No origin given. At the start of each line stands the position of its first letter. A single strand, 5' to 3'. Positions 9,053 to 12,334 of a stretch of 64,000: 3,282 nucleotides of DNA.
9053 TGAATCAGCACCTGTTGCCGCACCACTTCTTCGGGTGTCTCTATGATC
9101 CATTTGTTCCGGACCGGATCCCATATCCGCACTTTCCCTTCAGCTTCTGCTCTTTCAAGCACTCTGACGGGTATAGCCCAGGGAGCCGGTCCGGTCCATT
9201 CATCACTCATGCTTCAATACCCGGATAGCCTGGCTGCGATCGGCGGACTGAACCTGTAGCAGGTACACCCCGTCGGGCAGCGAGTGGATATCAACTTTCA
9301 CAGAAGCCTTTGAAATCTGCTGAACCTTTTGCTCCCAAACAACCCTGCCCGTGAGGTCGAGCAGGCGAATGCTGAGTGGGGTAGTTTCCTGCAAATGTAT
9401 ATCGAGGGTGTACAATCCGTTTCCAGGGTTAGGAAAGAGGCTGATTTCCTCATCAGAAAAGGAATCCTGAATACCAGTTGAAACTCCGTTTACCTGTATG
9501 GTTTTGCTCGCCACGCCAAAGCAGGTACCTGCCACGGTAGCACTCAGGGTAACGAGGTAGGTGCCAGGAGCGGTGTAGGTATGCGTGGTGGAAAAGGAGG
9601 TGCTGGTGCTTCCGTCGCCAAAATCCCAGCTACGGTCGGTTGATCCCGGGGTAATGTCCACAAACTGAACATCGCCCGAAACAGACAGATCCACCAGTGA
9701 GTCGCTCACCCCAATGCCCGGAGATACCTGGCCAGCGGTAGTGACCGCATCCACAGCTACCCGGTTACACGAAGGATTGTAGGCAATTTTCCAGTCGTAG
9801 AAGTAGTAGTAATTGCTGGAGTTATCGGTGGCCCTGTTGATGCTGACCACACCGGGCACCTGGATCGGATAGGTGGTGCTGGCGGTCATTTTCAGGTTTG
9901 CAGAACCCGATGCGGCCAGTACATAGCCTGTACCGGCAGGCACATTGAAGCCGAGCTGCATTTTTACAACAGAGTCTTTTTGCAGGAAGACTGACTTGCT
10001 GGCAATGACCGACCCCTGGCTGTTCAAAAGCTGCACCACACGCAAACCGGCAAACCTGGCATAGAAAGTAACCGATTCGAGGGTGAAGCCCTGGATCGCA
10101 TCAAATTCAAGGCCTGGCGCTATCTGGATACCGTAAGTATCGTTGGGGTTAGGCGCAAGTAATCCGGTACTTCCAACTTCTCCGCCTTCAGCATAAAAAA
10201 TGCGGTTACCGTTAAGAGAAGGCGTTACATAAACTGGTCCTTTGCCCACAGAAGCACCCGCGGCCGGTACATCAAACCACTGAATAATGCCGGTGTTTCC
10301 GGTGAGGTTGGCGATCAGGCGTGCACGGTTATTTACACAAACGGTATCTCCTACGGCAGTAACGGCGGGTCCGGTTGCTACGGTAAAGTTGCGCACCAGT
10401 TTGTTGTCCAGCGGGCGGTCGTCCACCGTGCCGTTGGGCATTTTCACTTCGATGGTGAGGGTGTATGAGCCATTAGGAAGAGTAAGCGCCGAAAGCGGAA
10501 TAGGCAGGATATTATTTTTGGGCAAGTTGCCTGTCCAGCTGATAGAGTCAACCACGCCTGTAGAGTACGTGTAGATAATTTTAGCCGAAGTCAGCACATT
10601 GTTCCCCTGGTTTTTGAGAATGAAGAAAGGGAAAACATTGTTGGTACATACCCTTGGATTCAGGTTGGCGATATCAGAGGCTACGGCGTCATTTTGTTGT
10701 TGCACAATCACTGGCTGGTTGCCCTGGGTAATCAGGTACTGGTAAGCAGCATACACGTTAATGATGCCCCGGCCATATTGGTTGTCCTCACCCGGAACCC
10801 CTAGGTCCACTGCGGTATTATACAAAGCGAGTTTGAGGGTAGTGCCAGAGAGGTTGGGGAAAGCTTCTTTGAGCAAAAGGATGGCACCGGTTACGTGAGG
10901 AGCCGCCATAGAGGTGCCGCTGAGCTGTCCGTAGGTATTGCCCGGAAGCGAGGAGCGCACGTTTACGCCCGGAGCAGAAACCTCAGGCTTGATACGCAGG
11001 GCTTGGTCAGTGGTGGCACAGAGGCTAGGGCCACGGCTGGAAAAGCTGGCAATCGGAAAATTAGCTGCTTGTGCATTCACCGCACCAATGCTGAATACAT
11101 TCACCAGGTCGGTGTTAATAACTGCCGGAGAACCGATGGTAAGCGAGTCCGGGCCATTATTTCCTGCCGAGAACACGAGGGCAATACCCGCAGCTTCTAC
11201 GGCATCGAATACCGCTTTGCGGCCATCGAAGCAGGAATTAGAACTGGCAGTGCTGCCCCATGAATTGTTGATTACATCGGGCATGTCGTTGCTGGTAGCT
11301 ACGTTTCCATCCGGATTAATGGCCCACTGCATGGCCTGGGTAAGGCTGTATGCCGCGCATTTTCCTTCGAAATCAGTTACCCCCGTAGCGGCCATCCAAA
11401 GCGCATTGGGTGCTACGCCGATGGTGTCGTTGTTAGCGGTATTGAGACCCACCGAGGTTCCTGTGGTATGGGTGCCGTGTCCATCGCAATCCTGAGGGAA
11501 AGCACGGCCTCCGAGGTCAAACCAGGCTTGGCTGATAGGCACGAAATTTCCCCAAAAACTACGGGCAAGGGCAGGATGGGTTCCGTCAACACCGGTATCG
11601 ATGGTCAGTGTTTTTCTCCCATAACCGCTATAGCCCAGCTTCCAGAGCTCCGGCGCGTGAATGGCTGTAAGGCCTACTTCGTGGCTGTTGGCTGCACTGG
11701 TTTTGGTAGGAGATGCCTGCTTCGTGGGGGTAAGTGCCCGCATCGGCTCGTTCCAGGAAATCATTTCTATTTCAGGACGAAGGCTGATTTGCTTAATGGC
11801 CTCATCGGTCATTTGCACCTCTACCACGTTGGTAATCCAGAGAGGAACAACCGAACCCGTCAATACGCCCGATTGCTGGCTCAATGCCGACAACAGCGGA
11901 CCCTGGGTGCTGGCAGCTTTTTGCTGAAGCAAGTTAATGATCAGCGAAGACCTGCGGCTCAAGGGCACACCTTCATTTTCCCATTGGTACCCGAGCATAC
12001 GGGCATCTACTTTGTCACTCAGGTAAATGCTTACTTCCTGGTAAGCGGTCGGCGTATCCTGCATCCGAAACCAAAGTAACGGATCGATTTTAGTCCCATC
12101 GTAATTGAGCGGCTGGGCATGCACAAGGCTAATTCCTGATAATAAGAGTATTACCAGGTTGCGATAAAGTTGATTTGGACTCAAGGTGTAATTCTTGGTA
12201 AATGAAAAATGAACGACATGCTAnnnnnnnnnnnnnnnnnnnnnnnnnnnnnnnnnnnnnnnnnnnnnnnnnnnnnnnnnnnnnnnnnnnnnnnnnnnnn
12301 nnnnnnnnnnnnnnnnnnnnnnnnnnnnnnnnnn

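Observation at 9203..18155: Tandem triplication of ~1000-aa S8 protease / PKD / T9SS-C-terminal-domain genes with minimal intergenic spacing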

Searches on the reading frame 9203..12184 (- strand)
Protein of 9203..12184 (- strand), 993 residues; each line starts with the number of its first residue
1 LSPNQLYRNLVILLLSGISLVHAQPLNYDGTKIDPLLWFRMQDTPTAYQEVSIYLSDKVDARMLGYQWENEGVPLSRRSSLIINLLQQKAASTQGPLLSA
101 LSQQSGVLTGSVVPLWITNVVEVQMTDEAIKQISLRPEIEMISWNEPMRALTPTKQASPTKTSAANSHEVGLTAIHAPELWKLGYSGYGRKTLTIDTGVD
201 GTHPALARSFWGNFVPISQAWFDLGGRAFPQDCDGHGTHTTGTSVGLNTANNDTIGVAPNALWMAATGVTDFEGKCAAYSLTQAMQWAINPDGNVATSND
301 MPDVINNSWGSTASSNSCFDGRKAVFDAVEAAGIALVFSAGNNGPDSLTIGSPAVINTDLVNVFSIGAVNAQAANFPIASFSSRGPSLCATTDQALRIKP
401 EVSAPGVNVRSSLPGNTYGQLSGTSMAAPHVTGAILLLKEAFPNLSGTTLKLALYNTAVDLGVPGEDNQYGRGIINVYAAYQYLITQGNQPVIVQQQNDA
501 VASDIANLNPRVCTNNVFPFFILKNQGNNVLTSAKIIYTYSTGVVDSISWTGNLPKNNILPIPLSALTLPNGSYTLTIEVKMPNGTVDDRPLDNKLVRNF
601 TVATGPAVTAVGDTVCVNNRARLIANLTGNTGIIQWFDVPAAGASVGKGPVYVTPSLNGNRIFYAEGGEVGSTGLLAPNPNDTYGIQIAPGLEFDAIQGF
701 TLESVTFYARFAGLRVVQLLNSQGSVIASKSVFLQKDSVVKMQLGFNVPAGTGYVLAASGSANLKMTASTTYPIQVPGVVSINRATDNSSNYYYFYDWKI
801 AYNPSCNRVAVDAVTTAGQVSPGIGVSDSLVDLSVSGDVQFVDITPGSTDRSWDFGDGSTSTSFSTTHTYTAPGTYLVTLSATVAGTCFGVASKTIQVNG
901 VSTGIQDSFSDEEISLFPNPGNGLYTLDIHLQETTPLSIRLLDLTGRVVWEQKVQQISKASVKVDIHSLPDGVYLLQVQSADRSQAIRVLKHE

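Call 3: search_protein_families(library=pfam, proteins=[window:9203-12184:-], max_evalue=0.01)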
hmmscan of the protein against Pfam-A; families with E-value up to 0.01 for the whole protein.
window:9203-12184:- (993 aa): 8 families
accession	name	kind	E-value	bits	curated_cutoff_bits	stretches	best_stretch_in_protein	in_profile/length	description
PF00082.27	Peptidase_S8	-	6.9e-51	173.7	21.8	1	195-473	9-288/288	Subtilase family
PF18962.6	Por_Secre_tail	-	7e-12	45.9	27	1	916-985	1-69/75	Secretion system C-terminal sorting domain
PF18911.6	PKD_4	-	3.7e-10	40.1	27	1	847-884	33-70/85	PKD domain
PF00801.26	PKD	-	1.2e-09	38.4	23.5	1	825-883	11-66/80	PKD domain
PF19081.6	Ig_7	-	1.4e-07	32.1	27.3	1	606-666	4-63/84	Ig-like domain CHU_C associated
PF11589.14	DUF3244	-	0.0016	18.8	25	0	934-982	39-87/96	Domain of unknown function (DUF3244)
PF23623.1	GBD_IRG7_N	-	0.0059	17.2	27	0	859-888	57-87/95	IRG7 N-terminal galactose binding domain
PF16967.11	TcfC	-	0.0066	16.4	29.4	0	568-582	40-54/68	E-set like domain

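Call 4: search_protein_families(library=ncbifam, proteins=[window:9203-12184:-], max_evalue=0.01)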
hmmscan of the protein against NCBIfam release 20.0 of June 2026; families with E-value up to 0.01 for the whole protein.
window:9203-12184:- (993 aa): 10 families
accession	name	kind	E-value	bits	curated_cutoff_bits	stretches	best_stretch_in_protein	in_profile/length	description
TIGR03921.1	T7SS_mycosin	equivalog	3.9e-28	98.6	278.75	1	176-488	2-293/353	type VII secretion-associated serine protease mycosin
NF040809.1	germ_prot_CspBA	exception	7.7e-15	53.6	1250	2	362-437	976-1043/1099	bifunctional germination protease/germinant receptor pseudoprotease CspBA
NF051851.1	AtpSerPepEprS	equivalog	7.6e-13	47.4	1700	2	402-461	281-340/988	autotransporter serine peptidase EprS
NF033595.1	denti_PrtP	equivalog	5.7e-12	45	300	1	402-489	414-509/606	dentilisin complex serine proteinase subunit PrtP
NF040553.1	SGO_0316_fam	subfamily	5.9e-11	40.8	1400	1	397-467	666-740/1486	SGO_0316/SGO_0317 family LPXTG-anchored serine peptidase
TIGR04183.1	Por_Secre_tail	domain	6e-11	42.2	23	1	916-991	1-71/72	T9SS type A sorting domain-containing protein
NF038113.1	T9SSA_dep_M36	equivalog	1.4e-09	36.7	885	1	906-990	785-867/869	T9SS-dependent M36 family metallopeptidase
NF040808.2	CspC_non_triad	exception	2.4e-07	29.6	675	1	362-456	429-514/556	bile acid germinant receptor pseudoprotease CspC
TIGR03895.1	protease_PatA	subfamily_domain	6.4e-07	28.5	421.05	1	244-502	7-246/606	PatA/PatG family cyanobactin maturation protease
NF052323.1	T9SSA_dep_M6i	equivalog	0.0007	17.6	600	1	896-983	940-1029/1043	T9SS-dependent M6-like inactivated metalloprotease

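Call 10: search_solved_structures(query=window:9203-12184:-, max_evalue=0.001, show_alignments=1)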
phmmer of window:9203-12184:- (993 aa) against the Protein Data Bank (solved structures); distinct sequences matched with E-value up to 0.001: 144 (the best 60 are shown).
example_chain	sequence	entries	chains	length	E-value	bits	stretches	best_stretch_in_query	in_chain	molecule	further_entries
1ak9_A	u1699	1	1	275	5.2e-33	117.4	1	168-482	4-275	SUBTILISIN 8321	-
1sbi_A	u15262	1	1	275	1.7e-32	115.7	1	168-482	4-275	SUBTILISIN 8397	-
1aqn_A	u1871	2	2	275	1.7e-32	115.7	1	168-482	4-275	SUBTILISIN 8324 | SUBTILISIN BPN'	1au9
1s01_A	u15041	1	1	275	2e-32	115.5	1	168-482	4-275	Subtilisin BPN'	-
1suc_A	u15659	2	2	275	2e-32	115.4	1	168-482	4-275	SUBTILISIN BPN' CRB-S3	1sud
1lw6_E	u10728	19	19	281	2.3e-32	115.3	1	168-483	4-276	SUBTILISIN BPN' | Subtilisin BPN' precursor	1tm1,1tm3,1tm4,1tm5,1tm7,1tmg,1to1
1a2q_A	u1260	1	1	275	2.8e-32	115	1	168-482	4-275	SUBTILISIN BPN'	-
1sbh_A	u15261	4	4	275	3.4e-32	114.7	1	168-482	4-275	SUBTILISIN 8397+1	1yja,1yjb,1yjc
2sni_E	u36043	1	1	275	6.3e-32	113.8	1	168-482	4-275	SUBTILISIN NOVO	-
1sbn_E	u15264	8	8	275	8.6e-32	113.4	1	168-482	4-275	SUBTILISIN NOVO BPN' | SUBTILISIN BPN'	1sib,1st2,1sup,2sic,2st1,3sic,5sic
1sub_A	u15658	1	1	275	1.1e-31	113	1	168-482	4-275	SUBTILISIN BPN' CRB-S3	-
1sbt_A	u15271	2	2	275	1.4e-31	112.6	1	168-482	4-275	SUBTILISIN BPN' | SUBTILISIN NOVO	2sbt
1s02_A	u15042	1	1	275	1.6e-31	112.5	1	168-482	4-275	SUBTILISIN BPN'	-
1ubn_A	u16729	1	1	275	3e-31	111.6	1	168-482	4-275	PROTEIN (SELENOSUBTILISIN BPN)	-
1v5i_A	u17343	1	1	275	3e-31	111.6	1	168-482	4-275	Subtilisin BPN'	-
3whi_A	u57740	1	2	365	6.5e-31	110.5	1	117-482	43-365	Subtilisin E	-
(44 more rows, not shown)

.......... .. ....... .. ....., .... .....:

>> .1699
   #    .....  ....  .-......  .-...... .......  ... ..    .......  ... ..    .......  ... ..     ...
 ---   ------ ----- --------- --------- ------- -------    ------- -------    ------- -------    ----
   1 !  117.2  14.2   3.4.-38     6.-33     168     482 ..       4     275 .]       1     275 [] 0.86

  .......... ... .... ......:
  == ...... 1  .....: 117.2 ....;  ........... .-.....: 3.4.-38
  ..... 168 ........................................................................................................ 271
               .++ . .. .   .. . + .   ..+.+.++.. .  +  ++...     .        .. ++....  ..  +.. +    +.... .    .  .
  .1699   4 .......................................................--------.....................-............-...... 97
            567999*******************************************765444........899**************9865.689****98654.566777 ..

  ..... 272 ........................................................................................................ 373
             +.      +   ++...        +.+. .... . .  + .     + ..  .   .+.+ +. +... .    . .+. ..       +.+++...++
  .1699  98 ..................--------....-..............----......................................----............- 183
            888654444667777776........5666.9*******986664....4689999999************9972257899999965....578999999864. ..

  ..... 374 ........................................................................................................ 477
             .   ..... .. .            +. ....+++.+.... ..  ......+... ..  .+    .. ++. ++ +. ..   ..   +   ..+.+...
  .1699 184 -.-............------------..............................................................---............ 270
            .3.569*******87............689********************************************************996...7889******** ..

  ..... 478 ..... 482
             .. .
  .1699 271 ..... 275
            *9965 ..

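Call 39: predict_structure(alignment_id=A2)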
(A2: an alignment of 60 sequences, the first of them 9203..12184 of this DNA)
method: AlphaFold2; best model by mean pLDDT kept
length: 993 residues; sequences in the alignment: 60
mean_pLDDT: 88.9   pTM: 0.69
mean pLDDT of the five models: 88.9, 88.8, 87.1, 86.5, 85.5
residues with pLDDT >= 90: 605; 70-90: 335; 50-70: 42; < 50: 11
segments of 3 or more residues with pLDDT < 50: 392-395, 901-906
pLDDT, mean of each block of 10 residues (from residue 1): 70 77 74 92 94 95 93 92 97 97 94 95 97 96 90 82 83 98 96 95 93 91 82 91 94 94 91 71 95 92 96 69 91 96 88 85 93 93 80 61 96 91 97 98 95 96 73 96 98 93 86 87 93 96 92 94 91 89 94 88 83 92 85 87 83 92 91 91 77 90 92 87 86 86 89 89 86 88 92 94 80 91 91 87 91 90 94 89 84 87 52 88 92 89 88 82 90 92 88 83
secondary structure, 60 per line:
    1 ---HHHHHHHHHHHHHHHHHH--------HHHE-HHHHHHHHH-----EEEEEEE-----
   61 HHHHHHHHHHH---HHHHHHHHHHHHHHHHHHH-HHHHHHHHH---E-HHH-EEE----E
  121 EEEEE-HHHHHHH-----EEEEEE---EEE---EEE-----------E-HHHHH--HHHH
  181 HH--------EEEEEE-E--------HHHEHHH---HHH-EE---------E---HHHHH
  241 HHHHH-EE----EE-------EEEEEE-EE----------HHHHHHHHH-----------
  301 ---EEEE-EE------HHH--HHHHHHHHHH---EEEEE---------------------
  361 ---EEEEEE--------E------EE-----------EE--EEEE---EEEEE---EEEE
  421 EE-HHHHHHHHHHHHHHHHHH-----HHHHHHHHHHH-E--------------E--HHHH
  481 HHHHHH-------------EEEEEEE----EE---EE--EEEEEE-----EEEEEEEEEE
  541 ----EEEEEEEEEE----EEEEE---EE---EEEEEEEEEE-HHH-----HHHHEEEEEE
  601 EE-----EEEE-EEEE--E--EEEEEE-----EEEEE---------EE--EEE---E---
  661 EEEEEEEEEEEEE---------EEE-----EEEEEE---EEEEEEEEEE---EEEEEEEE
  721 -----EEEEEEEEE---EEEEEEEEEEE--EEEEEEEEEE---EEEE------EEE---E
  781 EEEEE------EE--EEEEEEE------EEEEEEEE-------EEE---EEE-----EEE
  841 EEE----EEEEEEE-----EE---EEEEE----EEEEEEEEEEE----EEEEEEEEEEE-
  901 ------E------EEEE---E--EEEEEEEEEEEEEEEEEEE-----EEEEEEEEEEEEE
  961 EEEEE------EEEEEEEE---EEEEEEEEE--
elements in order (helices of 4 or more, strands of 3 or more residues): H4-21 H35-43 E49-55 H61-71 H75-93 H95-103 E113-115 E120-125 H127-133 E139-144 E148-150 E154-156 H170-174 H177-182 E191-196 H236-245 E262-267 H281-289 E304-307 H322-331 E335-339 E364-369 E402-405 E409-413 E417-422 H424-441 H447-457 H477-486 E500-506 E520-525 E531-540 E545-554 E559-563 E572-581 H591-594 E595-602 E608-611 E613-616 E622-627 E633-637 E651-653 E661-673 E683-685 E691-696 E700-709 E713-720 E726-734 E738-748 E751-760 E764-767 E774-776 E780-785 E796-802 E809-816 E824-826 E830-832 E838-843 E848-854 E865-869 E874-884 E889-899 E914-917 E924-942 E948-965 E972-979 E983-991

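Call 42: fold_search(model_id=the predicted structure, library=pdb)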
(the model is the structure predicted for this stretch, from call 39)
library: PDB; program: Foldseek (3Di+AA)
matches with E <= 10: 1799; with E <= 0.001: 424
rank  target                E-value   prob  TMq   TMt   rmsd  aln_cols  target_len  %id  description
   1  1r6v                  5.5e-23  1.00  0.32  0.46  28.2       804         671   19  Crystal structure of fervidolysin from Fervidobacterium pennivorans, a keratinolytic enzyme related to subtilisin (released 2004-10-19)
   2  3whi_A                1.0e-22  1.00  0.33  0.88   3.3       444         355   26  Crystal structure of unautoprocessed form of IS1-inserted Pro-subtilisin E (released 2013-12-25)
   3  8jmw_A                1.0e-22  1.00  0.26  0.49  25.8       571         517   24  Fibril form of serine peptidase Vpr (released 2023-12-06)
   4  3whi_B                1.3e-22  1.00  0.33  0.86   3.6       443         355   28  Crystal structure of unautoprocessed form of IS1-inserted Pro-subtilisin E (released 2013-12-25)
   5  3afg_B                3.5e-22  1.00  0.33  0.63  27.1       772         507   17  Crystal structure of ProN-Tk-SP from Thermococcus kodakaraensis (released 2010-08-04)
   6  3afg_A                7.4e-22  1.00  0.33  0.63  26.7       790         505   17  Crystal structure of ProN-Tk-SP from Thermococcus kodakaraensis (released 2010-08-04)
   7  3wiv_C                1.8e-21  1.00  0.31  0.73   5.5       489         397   22  Crystal structure of Pro-S324A/D356A (released 2014-10-01)
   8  2e1p                  5.8e-21  1.00  0.31  0.74   5.4       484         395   22  Crystal structure of pro-Tk-subtilisin (released 2007-01-16)
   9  3wiu_C                8.0e-21  1.00  0.32  0.77   4.4       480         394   22  Crystal structure of Pro-S324A/L349A (released 2014-10-01)
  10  1sud                  8.9e-21  1.00  0.25  0.88   2.6       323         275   33  CALCIUM-INDEPENDENT SUBTILISIN BY DESIGN (released 1994-01-31)
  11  1ak9                  9.9e-21  1.00  0.26  0.88   2.5       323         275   35  SUBTILISIN MUTANT 8321 (released 1997-11-12)
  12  1y4d_E                1.9e-20  1.00  0.25  0.88   2.5       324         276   33  Crystal structure of the complex of subtilisin BPN' with chymotrypsin inhibitor 2 M59R/E60S mutant (released 2005-05-17)
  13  1lw6_E                2.0e-20  1.00  0.26  0.87   2.5       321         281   34  Crystal Structure of the Complex of Subtilisin BPN' with Chymotrypsin Inhibitor 2 at 1.5 Angstrom Resolution (released 2002-08-21)
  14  1s01                  2.0e-20  1.00  0.25  0.88   2.7       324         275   34  LARGE INCREASES IN GENERAL STABILITY FOR SUBTILISIN BPN(PRIME) THROUGH INCREMENTAL CHANGES IN THE FREE ENERGY OF UNFOLDI (released 1990-10-15)
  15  1ubn                  2.1e-20  1.00  0.26  0.88   2.6       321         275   34  SELENOSUBTILISIN BPN (released 1999-06-08)
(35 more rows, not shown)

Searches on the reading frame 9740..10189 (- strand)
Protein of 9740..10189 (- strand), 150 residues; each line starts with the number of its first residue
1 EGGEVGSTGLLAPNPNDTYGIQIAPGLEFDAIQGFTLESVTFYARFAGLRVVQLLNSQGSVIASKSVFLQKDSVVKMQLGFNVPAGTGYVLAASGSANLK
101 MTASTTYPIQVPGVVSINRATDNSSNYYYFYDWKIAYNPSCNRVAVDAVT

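Call 43: search_protein_families(library=pfam, proteins=[window:9740-10189:-], max_evalue=1)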
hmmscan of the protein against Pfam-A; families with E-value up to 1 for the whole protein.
window:9740-10189:- (150 aa): 0 families

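Call 53: predict_structure(alignment_id=A3)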
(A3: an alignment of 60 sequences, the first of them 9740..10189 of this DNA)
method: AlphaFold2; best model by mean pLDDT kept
length: 150 residues; sequences in the alignment: 60
mean_pLDDT: 84.5   pTM: 0.74
mean pLDDT of the five models: 84.5, 83.2, 83.0, 82.2, 81.9
residues with pLDDT >= 90: 87; 70-90: 32; 50-70: 25; < 50: 6
segments of 3 or more residues with pLDDT < 50: 17-20
pLDDT, mean of each block of 10 residues (from residue 1): 53 53 85 96 90 95 95 94 97 78 89 94 88 90 70
secondary structure, 60 per line:
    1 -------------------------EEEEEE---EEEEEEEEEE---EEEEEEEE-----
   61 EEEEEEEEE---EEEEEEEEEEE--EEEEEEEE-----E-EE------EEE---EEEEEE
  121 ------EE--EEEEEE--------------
elements in order: E26-31 E35-44 E48-55 E61-69 E73-83 E86-93 E109-111 E115-120 E131-136

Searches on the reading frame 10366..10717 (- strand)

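Call 43: search_protein_families(library=pfam, proteins=[window:10366-10717:-], max_evalue=1)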
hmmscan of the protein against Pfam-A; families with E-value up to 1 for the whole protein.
window:10366-10717:- (117 aa): 1 family
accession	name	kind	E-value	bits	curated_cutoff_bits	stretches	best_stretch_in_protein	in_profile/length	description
PF16967.11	TcfC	-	0.16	12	29.4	1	79-93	40-54/68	E-set like domain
